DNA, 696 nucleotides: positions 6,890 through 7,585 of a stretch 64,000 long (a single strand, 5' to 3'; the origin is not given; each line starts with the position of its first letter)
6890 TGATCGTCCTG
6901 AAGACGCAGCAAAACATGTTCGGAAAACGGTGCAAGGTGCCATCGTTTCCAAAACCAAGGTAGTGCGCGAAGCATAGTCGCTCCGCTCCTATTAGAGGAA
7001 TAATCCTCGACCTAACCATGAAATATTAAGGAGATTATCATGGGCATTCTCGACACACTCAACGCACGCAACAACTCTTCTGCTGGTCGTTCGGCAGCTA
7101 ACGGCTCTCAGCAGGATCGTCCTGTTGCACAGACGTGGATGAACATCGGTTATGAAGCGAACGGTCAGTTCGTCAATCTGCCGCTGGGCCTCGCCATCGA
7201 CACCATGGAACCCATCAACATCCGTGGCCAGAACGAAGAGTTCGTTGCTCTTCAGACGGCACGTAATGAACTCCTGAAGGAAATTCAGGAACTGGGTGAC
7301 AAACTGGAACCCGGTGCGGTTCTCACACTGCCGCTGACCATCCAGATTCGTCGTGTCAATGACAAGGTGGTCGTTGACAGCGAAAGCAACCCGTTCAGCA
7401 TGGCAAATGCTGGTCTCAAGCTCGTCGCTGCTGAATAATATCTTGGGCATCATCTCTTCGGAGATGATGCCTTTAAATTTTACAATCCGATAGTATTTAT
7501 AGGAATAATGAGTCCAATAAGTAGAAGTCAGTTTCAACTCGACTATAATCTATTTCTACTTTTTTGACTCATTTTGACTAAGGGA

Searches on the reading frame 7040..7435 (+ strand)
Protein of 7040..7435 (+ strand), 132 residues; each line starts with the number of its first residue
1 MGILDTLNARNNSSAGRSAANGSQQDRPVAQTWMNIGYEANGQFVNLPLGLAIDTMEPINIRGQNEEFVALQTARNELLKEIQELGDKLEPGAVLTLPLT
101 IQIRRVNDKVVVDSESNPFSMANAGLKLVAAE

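Call 83: search_protein_families(library=pfam, proteins=[window:7040-7435:+], max_evalue=0.05)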
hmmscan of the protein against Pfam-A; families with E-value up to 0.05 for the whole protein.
window:7040-7435:+ (132 aa): 0 families
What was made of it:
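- On N4-type heterodimeric RNA polymerase II (gp15/gp16): No Pfam N4 gp2 hit was found for ORF 7040-7438 (call 83).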
